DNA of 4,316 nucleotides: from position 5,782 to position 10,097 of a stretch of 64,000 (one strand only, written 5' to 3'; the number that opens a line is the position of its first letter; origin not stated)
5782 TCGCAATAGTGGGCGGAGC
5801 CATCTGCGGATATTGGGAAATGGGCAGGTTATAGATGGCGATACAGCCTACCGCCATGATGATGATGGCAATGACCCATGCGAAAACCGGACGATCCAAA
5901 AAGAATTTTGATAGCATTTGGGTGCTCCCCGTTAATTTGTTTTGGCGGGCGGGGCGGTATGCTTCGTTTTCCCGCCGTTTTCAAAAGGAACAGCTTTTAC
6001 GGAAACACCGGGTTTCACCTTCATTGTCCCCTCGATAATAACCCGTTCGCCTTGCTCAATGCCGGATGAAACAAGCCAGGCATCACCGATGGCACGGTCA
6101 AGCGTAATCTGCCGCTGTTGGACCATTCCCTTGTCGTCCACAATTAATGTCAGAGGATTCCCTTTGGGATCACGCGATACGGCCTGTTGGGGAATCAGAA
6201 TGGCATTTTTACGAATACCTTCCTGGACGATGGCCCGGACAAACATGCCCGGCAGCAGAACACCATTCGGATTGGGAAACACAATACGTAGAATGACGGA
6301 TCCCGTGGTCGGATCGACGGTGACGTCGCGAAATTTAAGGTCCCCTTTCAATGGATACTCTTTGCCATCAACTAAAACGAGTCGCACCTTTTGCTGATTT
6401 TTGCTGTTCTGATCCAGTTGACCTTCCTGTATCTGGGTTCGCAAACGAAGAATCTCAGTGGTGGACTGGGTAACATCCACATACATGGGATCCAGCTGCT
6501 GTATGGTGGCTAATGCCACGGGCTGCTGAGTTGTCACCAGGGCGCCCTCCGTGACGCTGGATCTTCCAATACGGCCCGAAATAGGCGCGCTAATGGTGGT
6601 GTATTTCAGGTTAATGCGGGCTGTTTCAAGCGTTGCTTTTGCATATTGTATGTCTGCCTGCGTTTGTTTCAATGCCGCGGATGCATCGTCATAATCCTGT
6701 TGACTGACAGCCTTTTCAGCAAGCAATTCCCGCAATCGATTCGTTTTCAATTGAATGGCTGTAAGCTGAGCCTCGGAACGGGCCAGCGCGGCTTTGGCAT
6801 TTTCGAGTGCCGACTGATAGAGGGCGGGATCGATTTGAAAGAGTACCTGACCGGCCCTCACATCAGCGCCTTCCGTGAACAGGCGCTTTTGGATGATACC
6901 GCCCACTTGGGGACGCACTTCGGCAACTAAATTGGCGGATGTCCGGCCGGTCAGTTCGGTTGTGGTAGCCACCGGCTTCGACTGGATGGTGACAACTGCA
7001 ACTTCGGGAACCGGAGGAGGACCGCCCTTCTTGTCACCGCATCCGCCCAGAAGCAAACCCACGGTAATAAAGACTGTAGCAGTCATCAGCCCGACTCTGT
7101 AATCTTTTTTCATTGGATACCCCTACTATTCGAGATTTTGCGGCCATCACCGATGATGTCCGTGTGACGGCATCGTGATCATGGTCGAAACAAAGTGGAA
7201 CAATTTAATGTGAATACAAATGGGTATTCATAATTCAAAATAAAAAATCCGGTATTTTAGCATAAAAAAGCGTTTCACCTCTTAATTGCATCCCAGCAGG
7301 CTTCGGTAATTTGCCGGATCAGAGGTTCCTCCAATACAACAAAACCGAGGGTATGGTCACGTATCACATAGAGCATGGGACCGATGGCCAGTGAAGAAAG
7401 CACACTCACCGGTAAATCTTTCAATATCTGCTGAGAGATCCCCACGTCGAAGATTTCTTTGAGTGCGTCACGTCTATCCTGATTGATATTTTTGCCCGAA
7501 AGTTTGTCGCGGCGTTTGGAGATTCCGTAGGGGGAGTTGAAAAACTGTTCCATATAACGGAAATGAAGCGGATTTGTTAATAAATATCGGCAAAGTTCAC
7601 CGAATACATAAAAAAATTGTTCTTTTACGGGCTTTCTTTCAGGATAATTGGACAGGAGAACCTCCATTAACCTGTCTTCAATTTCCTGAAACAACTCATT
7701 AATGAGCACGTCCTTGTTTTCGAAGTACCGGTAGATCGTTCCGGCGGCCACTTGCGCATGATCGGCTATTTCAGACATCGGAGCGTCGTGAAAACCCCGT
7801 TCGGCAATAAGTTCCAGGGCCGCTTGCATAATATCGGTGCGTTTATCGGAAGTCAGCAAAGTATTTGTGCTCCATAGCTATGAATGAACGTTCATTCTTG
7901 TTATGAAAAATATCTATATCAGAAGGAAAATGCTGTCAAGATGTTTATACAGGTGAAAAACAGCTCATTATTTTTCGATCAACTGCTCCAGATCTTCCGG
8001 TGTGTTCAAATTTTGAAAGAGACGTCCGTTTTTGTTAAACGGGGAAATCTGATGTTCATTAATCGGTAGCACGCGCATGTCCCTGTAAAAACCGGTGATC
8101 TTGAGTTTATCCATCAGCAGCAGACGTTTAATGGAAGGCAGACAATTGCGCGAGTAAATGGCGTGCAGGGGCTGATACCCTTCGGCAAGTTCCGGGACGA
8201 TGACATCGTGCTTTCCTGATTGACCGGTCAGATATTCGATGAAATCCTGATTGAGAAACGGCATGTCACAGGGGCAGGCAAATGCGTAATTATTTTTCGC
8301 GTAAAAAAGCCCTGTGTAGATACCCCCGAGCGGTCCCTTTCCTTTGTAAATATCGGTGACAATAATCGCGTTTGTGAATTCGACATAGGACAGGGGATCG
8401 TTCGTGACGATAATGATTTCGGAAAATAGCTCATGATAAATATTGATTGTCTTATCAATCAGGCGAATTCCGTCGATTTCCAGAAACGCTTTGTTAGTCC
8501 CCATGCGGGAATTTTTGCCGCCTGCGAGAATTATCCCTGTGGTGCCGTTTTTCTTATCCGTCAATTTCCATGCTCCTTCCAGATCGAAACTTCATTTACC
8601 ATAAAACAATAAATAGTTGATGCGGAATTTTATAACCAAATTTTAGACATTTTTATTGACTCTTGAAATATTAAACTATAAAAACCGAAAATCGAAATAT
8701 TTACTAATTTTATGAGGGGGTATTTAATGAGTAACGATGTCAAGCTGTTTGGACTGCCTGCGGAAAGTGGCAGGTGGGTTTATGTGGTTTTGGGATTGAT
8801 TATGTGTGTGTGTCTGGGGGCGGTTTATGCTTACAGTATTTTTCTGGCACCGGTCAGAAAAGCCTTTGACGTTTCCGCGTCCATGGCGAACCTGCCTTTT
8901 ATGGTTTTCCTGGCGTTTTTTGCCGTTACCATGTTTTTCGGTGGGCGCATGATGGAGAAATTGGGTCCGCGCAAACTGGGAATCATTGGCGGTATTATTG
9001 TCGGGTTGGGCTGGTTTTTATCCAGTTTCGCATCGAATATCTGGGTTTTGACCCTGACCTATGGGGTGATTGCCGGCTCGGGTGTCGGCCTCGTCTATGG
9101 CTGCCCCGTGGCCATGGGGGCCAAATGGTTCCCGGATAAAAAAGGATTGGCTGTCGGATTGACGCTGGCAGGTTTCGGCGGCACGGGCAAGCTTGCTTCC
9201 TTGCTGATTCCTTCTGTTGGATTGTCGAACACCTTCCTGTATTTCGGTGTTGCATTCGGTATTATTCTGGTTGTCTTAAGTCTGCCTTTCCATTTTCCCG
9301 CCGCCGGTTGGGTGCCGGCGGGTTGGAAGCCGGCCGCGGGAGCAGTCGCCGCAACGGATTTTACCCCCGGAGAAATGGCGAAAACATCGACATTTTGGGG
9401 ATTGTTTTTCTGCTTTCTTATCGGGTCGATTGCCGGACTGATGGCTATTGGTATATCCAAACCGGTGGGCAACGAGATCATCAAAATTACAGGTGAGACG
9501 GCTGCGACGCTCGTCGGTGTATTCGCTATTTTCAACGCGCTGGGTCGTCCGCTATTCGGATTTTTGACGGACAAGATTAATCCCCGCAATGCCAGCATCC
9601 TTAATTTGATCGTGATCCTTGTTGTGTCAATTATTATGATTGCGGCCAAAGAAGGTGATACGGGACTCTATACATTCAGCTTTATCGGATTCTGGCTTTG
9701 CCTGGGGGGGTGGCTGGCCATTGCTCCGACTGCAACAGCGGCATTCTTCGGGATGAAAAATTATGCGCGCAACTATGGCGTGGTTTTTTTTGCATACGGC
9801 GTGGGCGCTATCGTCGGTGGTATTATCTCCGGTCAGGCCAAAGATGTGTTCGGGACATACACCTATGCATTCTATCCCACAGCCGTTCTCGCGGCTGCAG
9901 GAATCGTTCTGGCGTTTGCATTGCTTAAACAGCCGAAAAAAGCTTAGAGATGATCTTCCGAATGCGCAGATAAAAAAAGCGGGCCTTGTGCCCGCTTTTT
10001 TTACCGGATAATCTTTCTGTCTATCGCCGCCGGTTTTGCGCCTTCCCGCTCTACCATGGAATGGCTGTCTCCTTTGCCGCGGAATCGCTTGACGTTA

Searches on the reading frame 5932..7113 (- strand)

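Call 49: search_protein_families(library=pfam, proteins=[window:5932-7113:-], max_evalue=0.00001)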
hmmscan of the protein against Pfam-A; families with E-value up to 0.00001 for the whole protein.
window:5932-7113:- (393 aa): 3 families
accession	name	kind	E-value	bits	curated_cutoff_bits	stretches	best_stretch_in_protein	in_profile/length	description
PF16576.10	HlyD_D23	-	1.5e-15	57.5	30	1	61-292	17-214/214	Barrel-sandwich domain of CusB or HlyD membrane-fusion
PF13437.12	HlyD_3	-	1.6e-09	38.9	22.2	1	173-289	1-106/106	HlyD family secretion protein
PF00529.27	CusB_dom_1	-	3.4e-06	27.7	26.5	1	60-359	12-88/89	Cation efflux system protein CusB domain 1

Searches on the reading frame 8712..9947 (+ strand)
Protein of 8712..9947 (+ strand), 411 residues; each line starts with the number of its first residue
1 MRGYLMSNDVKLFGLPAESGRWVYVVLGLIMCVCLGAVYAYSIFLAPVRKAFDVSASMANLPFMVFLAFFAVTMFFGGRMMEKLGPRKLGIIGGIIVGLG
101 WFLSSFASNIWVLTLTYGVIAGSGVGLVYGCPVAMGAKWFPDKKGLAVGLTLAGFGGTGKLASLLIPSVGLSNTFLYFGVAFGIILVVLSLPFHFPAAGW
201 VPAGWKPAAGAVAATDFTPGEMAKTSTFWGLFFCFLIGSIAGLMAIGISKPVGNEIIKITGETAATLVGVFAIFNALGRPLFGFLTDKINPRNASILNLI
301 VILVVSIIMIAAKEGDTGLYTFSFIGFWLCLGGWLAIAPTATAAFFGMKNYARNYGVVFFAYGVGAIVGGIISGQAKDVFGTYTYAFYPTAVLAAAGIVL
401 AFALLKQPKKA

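Call 49: search_protein_families(library=pfam, proteins=[window:8712-9947:+], max_evalue=0.00001)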
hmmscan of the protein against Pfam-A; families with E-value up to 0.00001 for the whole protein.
window:8712-9947:+ (411 aa): 1 family
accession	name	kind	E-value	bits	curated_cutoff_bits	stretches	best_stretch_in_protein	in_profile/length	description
PF07690.21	MFS_1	-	9.6e-33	114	33.4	2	29-326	3-305/347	Major Facilitator Superfamily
